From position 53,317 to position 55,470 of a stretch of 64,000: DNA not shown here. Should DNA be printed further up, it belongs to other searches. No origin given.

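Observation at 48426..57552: Five-gene operon of exclusively secreted or envelope proteins that matches no characterised system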

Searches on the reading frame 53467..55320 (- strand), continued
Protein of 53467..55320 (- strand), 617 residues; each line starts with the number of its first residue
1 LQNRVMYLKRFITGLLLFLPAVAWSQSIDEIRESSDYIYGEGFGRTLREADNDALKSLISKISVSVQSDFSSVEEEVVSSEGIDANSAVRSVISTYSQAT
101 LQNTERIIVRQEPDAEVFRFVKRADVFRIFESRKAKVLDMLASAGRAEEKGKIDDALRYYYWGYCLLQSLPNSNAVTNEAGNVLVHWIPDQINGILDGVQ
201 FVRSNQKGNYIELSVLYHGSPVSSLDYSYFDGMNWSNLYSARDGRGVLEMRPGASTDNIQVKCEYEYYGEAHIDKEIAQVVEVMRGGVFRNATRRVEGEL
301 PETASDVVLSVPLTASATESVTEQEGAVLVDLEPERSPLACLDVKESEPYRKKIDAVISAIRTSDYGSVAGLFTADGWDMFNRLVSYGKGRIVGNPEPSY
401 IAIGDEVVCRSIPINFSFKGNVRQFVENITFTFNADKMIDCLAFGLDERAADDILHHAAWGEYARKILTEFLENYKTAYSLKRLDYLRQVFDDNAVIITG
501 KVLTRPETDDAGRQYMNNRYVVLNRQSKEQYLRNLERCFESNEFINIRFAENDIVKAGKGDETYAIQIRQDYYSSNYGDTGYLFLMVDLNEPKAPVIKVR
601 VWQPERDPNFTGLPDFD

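Call 52: search_protein_families(library=pfam, proteins=[L005:2329-4338:+, L005:7302-9323:+, L010:6912-8858:+, L013:1830-3950:+, L015:11860-14046:+, L015:15992-18025:+, L024:11937-14576:+, L025:7562-10177:+, L019:6001-7995:+, L014:6228-8456:+], max_evalue=0.001)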
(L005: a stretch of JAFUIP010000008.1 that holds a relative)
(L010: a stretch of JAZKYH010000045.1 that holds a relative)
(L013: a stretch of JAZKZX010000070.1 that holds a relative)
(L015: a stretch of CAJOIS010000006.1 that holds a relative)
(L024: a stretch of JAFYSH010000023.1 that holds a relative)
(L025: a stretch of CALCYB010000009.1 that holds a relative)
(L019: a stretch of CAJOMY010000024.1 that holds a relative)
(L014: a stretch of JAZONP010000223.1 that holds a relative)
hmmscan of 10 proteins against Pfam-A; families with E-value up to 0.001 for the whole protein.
L005:2329-4338:+ (669 aa): 2 families
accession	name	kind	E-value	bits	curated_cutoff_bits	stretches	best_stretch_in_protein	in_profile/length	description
PF08308.17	PEGA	-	1.3e-17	63.8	20.8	1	360-426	3-69/71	PEGA domain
PF11008.14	DUF2846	-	0.00083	19.8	34.3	0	225-278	19-74/92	Protein of unknown function (DUF2846)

L005:7302-9323:+ (673 aa): 3 families
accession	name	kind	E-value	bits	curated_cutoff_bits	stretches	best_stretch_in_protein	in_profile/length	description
PF08308.17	PEGA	-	1.2e-27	96.1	20.8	2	354-421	2-69/71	PEGA domain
PF13620.12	CarboxypepD_reg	-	3.8e-10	40.4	32.3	0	244-281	44-82/82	Carboxypeptidase regulatory-like domain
PF13715.12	CarbopepD_reg_2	-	8.3e-06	26.2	32.2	0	245-283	41-79/88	CarboxypepD_reg-like domain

L010:6912-8858:+ (648 aa): 3 families
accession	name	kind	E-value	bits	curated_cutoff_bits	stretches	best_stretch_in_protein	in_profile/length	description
PF08308.17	PEGA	-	5.9e-37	125.8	20.8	2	228-289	8-69/71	PEGA domain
PF13620.12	CarboxypepD_reg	-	5.7e-10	39.8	32.3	0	158-215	16-81/82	Carboxypeptidase regulatory-like domain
PF13715.12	CarbopepD_reg_2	-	7.5e-05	23.1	32.2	0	173-217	33-78/88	CarboxypepD_reg-like domain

L013:1830-3950:+ (706 aa): 3 families
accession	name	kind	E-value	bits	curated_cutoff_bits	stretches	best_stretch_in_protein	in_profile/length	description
PF08308.17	PEGA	-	5.4e-57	190.1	20.8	4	218-278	7-67/71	PEGA domain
PF13620.12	CarboxypepD_reg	-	1.1e-14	55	32.3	0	238-278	40-81/82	Carboxypeptidase regulatory-like domain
PF13715.12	CarbopepD_reg_2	-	0.00032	21.1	32.2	0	238-279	36-77/88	CarboxypepD_reg-like domain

L015:11860-14046:+ (728 aa): 5 families
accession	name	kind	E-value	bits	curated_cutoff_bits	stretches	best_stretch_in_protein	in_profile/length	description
PF08308.17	PEGA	-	9.7e-48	160.4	20.8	4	358-424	2-68/71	PEGA domain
PF13620.12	CarboxypepD_reg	-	5.9e-07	30.2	32.3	0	385-422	42-80/82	Carboxypeptidase regulatory-like domain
PF12985.13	DUF3869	-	1.5e-05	25.5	24.5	0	448-486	38-75/85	Domain of unknown function (DUF3869)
PF21226.3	MalQ_N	-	0.00028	21.6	24.1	0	505-537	47-81/91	MalQ N-terminal beta sandwich domain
PF22820.2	TcaA_3rd_4th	-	0.00042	20.6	27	0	360-416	5-68/73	TcaA protein 3rd/4th domain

L015:15992-18025:+ (677 aa): 6 families
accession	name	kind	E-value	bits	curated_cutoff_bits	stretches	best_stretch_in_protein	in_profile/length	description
PF08238.18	Sel1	-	1.4e-61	203.2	30.7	5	597-630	3-36/36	Sel1 repeat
PF08308.17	PEGA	-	1.1e-32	112.2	20.8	2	352-420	2-70/71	PEGA domain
PF13620.12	CarboxypepD_reg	-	5.7e-11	43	32.3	0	380-418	43-82/82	Carboxypeptidase regulatory-like domain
PF07719.23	TPR_2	-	8.4e-05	22.9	27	0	421-445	3-27/34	Tetratricopeptide repeat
PF13432.12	TPR_16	-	0.00019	22.2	32.7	0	423-489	1-65/65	Tetratricopeptide repeat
PF13176.12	TPR_7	-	0.00077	19.8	27.9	0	577-590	13-28/36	Tetratricopeptide repeat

L024:11937-14576:+ (879 aa): 3 families
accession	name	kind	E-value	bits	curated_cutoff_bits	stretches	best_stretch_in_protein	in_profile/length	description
PF08308.17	PEGA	-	3.5e-31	107.4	20.8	2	224-290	4-68/71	PEGA domain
PF13620.12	CarboxypepD_reg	-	2.8e-08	34.5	32.3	0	518-580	16-81/82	Carboxypeptidase regulatory-like domain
PF22820.2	TcaA_3rd_4th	-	0.00065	20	27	0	222-253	3-33/73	TcaA protein 3rd/4th domain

L025:7562-10177:+ (871 aa): 2 families
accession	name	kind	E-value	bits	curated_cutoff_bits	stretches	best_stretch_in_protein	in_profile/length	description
PF08308.17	PEGA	-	4.4e-30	103.8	20.8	2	366-433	2-70/71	PEGA domain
PF13620.12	CarboxypepD_reg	-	1.1e-11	45.3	32.3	0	534-579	36-81/82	Carboxypeptidase regulatory-like domain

L019:6001-7995:+ (664 aa): 2 families
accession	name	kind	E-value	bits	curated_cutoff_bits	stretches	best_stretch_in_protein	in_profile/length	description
PF08308.17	PEGA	-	7.1e-30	103.2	20.8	2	430-480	7-58/71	PEGA domain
PF13620.12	CarboxypepD_reg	-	3.9e-12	46.8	32.3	0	291-348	20-78/82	Carboxypeptidase regulatory-like domain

L014:6228-8456:+ (742 aa): 2 families
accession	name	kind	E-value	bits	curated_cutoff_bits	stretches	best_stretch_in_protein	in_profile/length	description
PF08308.17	PEGA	-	2.5e-59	197.5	20.8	5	431-495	3-69/71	PEGA domain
PF13620.12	CarboxypepD_reg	-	1.1e-09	38.9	32.3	0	250-287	44-82/82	Carboxypeptidase regulatory-like domain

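Call 59: search_protein_representatives(alignment_id=A1)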
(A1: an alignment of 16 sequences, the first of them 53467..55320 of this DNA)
Query: 16 sequences, 613 profile positions. Proteins with E-value up to 0.001 (for the whole library): 1862; up to 1e-10: 1404; up to 1e-30: 697. The best 150 are listed.
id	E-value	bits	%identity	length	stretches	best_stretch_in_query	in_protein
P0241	1.1e-270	915.8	-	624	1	5-608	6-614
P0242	1.6e-238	809.5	-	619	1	5-613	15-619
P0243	1.0e-220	750.8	-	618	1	2-608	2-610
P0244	6.7e-212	721.6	-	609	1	9-608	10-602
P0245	1.0e-209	714.4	-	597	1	1-605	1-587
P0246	1.4e-209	713.9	-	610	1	1-613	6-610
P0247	1.2e-205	701.0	-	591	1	1-613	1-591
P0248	1.6e-202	690.7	-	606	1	7-610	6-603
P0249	1.2e-200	684.5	-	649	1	1-608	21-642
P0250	5.5e-200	682.3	-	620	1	5-613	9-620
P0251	1.1e-195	668.1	-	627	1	18-605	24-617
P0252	1.3e-192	658.0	-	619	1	8-613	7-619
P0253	2.3e-192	657.1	-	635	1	3-611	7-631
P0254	1.0e-191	654.9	-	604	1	6-608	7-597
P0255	3.2e-189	646.7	-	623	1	1-608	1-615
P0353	4.9e-140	484.3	-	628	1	7-608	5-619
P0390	2.6e-131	455.5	-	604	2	331-608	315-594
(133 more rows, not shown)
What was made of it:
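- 53467..55305 (-): C: 612-aa secreted, non-lipidated protein. It has an LPP20/HP1454-like N-terminal domain, a helical hairpin plus beta-sandwich, a disordered linker, and two NTF2-like domains. It is the most conserved component and the core of the module (an alternative TTG start lies at 55320). 697 cluster representatives at E<=1e-30 (call 59).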

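Call 61: find_homologous_proteins(query=P0390)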
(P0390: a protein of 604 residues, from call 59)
Query P0390 (604 aa): 216 proteins with E <= 0.001 among 8000 candidates; the best 120 are listed.
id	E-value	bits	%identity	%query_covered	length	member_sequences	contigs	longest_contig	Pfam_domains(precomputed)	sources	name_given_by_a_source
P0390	0.0e+0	1342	100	100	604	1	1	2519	PF02169.22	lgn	-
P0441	0.0e+0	1207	90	100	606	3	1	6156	PF02169.22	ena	-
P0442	0.0e+0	1178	89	98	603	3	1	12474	PF02169.22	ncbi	-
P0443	1.6e-296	1003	76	98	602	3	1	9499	PF02169.22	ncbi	-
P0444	2.6e-285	966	73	100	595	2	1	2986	PF02169.22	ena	-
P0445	6.3e-231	786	82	71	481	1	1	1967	PF02511.21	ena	-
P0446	5.6e-216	737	57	100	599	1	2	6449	PF02169.22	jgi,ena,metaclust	metaclust:\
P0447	8.5e-211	720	55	100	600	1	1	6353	PF02169.22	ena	-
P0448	9.2e-211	720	55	100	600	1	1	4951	PF02169.22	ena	-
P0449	9.6e-208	710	56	96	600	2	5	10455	PF02169.22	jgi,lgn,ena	-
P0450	2.4e-207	708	53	100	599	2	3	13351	-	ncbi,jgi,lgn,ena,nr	ncbi:MAG: hypothetical protein DRI23_06295 [Candidatus Cloacimonadota bacterium]|nr:MAG: hypothetica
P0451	1.4e-204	699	55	99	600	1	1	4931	-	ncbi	-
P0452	9.5e-203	693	54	100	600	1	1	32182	PF02169.22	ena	-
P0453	1.1e-202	693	54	96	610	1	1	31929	-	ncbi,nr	ncbi:MAG: LPP20 family lipoprotein [Candidatus Cloacimonetes bacterium]|nr:LPP20 family lipoprotein 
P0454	1.1e-201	690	54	100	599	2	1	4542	PF02169.22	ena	-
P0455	4.3e-201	688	52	100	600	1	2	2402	PF02169.22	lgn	-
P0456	1.7e-197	676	54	98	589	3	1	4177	PF02169.22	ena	-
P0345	2.9e-160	553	45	99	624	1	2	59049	PF02169.22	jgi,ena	-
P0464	4.9e-159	549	55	78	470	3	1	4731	PF02169.22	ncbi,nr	ncbi:MAG: LPP20 family lipoprotein, partial [Candidatus Cloacimonetes bacterium]|nr:LPP20 family lip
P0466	5.0e-156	539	44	100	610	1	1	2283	PF02169.22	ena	-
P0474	5.8e-151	522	43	98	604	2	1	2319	PF02169.22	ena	-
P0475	6.8e-151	522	43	100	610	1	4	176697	-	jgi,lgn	jgi:hypothetical protein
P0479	8.9e-149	515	42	97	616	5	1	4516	PF02169.22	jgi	jgi:hypothetical protein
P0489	5.8e-144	499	40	100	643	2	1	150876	-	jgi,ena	-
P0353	7.5e-139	482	40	96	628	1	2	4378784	-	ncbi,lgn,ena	-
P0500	1.5e-138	481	40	100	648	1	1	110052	-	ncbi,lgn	-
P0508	3.6e-132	460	41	100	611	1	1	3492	PF02169.22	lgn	-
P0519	6.0e-130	453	41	100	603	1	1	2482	PF02169.22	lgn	-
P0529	1.7e-127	445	39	97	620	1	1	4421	PF02169.22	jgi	jgi:hypothetical protein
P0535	3.7e-126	440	40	99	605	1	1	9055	PF02169.22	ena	-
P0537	5.3e-126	440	40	96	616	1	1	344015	-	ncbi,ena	-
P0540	4.8e-125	437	38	99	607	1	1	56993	-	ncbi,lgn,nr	ncbi:MAG: LPP20 family lipoprotein [Bacteroidales bacterium]|nr:LPP20 family lipoprotein [Bacteroida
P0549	2.8e-122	428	40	99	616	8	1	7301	PF02169.22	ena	-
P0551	5.1e-122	427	39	100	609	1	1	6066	PF02169.22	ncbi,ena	-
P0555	1.5e-121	425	39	98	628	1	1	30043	PF02169.22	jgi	jgi:LPP20 lipoprotein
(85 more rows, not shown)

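Call 62: find_encoding_contigs(protein=P0353, flank=10000, max_places=1)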
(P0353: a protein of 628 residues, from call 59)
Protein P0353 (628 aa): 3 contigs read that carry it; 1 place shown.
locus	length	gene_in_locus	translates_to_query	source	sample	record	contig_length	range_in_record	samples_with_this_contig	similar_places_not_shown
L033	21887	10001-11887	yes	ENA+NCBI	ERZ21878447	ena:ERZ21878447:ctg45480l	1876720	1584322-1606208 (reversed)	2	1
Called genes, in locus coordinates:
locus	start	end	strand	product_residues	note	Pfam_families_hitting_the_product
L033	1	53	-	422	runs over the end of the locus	-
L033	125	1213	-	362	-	PF02615:Ldh_2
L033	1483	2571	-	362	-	PF13385:Laminin_G_3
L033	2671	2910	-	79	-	-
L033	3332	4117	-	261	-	PF00583:Acetyltransf_1 (faint)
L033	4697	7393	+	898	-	PF00041:fn3, PF03174:CHB_HEX_C (faint), PF13287:Fn3_assoc, PF13290:CHB_HEX_C_1, PF13287:Fn3_assoc, PF13290:CHB_HEX_C_1, PF03781:FGE-sulfatase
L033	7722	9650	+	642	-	PF00041:fn3 (weak), PF03781:FGE-sulfatase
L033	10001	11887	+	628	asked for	-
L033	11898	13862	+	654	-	PF13620:CarboxypepD_reg (faint), PF22904:NOMO1-like_2nd (faint), PF22820:TcaA_3rd_4th (faint), PF08308:PEGA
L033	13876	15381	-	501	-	PF02310:B12-binding (weak), PF04055:Radical_SAM, PF13282:DUF4070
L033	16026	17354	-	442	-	PF18962:Por_Secre_tail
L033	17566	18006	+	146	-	-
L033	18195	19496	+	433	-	PF00162:PGK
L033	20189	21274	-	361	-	PF10432:bact-PGI_C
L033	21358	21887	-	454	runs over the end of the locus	PF00342:PGI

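Call 63: find_encoding_contigs(protein=P0453, flank=10000, max_places=1)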
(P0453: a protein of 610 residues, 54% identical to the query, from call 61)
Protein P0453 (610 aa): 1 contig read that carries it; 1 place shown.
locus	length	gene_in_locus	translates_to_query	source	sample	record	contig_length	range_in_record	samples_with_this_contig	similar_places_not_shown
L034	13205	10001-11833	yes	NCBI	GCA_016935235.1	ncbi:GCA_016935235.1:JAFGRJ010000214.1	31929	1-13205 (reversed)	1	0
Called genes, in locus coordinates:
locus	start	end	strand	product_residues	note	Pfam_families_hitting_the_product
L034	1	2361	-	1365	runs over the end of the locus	PF01326:PPDK_N, PF00391:PEP-utilizers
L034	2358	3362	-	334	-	PF00044:Gp_dh_N, PF02800:Gp_dh_C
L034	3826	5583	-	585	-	PF00999:Na_H_Exchanger, PF00359:PTS_EIIA_2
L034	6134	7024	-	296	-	PF02729:OTCace_N, PF00185:OTCace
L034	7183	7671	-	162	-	PF13302:Acetyltransf_3, PF00583:Acetyltransf_1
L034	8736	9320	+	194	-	PF01909:NTP_transf_2 (weak), PF18765:Polbeta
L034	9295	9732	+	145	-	-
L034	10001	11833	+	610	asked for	-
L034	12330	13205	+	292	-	PF00041:fn3 (weak)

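Call 64: find_encoding_contigs(protein=P0540, flank=10000, max_places=1)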
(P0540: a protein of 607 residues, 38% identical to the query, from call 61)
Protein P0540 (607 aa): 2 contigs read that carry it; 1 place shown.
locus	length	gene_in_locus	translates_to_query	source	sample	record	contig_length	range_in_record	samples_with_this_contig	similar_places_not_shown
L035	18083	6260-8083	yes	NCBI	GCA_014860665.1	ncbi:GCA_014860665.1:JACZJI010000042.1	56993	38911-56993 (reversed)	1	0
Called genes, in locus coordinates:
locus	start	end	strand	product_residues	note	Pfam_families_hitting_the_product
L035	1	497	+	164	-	?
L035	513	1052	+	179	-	PF00072:Response_reg, PF00196:GerE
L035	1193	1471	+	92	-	-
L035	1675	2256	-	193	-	PF19781:DUF6266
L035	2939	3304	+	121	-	PF12728:HTH_17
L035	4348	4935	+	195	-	-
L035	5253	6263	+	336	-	-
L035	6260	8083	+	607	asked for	-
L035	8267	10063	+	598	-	PF11008:DUF2846 (faint), PF13620:CarboxypepD_reg (faint), PF08308:PEGA, PF22820:TcaA_3rd_4th (faint), PF08308:PEGA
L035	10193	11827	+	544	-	PF13517:FG-GAP_3, PF01839:FG-GAP (weak), PF13517:FG-GAP_3, PF01839:FG-GAP (weak), PF13517:FG-GAP_3, PF01839:FG-GAP (weak)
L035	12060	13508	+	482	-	-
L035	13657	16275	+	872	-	-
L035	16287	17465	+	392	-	PF11873:Mltc_N, PF01464:SLT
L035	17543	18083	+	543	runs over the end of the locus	-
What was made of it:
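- One distant locus places the long form of B next to an MltC/SLT lytic transglycosylase (L035, call 64).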
